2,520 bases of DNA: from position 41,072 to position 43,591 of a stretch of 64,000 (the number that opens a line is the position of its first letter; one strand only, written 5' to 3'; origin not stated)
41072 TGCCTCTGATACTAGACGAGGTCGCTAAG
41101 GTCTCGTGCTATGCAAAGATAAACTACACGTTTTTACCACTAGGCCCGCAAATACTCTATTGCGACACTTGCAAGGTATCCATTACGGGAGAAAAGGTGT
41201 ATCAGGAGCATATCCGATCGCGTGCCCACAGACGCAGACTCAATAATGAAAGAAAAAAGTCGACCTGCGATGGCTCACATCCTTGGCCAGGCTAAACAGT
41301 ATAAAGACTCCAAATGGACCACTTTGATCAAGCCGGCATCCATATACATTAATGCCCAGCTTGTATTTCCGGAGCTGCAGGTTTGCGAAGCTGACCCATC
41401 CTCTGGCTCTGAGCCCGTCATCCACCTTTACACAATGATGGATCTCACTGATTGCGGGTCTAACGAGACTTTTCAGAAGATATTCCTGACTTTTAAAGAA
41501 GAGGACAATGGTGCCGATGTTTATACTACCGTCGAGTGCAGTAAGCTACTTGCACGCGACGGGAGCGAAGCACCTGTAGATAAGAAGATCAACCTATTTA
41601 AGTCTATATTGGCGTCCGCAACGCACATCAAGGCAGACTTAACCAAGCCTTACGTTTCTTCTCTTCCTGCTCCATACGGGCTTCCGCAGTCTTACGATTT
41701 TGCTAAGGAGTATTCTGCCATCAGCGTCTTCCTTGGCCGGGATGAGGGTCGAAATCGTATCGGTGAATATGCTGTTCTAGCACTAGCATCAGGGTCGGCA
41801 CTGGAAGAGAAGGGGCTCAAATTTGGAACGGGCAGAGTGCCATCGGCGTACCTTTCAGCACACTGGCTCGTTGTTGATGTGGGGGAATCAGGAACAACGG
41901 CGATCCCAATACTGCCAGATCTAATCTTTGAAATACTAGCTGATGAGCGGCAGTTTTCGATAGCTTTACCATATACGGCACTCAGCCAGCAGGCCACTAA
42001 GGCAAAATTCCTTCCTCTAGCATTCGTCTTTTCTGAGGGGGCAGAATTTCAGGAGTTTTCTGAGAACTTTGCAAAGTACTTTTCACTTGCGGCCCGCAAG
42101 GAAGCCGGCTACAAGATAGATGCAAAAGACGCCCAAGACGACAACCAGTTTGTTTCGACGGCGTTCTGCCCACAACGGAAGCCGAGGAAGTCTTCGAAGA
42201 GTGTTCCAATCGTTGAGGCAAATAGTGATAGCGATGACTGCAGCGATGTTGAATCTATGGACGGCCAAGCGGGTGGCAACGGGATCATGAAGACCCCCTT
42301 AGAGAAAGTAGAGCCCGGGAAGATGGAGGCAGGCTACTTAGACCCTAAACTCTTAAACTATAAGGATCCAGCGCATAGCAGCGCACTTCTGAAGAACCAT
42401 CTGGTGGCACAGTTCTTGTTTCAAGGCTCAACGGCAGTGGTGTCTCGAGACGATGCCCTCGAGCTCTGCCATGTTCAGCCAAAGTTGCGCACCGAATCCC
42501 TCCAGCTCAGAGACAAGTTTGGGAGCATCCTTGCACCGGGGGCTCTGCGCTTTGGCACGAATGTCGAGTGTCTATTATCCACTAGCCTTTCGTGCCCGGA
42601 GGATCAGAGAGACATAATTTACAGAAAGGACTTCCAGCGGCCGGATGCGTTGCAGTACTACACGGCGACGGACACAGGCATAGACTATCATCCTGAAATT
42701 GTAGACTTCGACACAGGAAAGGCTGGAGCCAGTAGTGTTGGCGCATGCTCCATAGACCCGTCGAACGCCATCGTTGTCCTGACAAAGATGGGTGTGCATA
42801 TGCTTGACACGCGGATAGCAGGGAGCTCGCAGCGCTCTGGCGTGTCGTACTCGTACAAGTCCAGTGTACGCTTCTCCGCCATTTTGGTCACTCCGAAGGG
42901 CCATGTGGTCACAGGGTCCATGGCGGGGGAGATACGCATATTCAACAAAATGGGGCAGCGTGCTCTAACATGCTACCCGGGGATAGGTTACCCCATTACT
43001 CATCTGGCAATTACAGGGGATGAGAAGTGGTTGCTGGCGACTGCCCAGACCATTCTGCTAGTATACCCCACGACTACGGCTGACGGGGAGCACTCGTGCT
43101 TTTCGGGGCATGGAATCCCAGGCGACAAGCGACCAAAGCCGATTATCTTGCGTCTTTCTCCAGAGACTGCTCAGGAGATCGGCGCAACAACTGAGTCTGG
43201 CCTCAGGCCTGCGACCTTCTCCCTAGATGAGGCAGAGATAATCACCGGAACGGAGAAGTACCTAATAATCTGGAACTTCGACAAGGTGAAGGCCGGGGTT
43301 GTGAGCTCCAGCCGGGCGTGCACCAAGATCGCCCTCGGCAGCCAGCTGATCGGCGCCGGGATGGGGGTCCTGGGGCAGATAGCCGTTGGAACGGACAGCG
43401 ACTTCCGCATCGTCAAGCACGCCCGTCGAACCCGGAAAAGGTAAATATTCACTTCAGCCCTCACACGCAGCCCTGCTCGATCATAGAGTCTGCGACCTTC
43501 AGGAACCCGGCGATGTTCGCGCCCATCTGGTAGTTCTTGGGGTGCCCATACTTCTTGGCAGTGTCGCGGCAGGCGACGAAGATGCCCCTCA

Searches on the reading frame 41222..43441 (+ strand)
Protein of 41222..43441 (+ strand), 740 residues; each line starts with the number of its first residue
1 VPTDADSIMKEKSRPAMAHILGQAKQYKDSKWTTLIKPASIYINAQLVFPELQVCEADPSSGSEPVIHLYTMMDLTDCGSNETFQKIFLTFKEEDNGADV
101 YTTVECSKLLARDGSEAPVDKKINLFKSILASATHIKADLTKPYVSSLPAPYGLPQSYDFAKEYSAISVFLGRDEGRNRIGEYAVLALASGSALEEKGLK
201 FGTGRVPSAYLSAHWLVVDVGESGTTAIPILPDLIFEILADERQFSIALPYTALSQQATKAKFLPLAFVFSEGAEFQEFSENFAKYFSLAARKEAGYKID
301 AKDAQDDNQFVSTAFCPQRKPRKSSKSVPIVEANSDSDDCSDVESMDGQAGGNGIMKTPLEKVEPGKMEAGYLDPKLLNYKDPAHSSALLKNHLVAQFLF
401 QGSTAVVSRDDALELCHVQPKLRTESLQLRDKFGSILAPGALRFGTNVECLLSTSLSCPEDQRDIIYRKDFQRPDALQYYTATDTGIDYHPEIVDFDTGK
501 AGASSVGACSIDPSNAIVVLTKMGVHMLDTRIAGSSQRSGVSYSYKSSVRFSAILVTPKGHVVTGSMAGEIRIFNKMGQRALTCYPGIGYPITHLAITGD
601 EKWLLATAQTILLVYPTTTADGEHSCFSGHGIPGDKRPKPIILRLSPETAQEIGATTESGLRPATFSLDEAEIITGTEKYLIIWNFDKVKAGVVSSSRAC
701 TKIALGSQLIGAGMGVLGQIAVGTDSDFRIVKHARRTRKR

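Call 67: search_protein_families(library=pfam, proteins=[window:41222-43441:+], max_evalue=0.00001)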
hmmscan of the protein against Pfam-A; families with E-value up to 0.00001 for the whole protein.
window:41222-43441:+ (740 aa): 1 family
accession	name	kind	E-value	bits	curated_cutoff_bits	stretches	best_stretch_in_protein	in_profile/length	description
PF08553.16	VID27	-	6.9e-31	108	22.1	1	515-693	114-300/356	VID27 C-terminal WD40-like domain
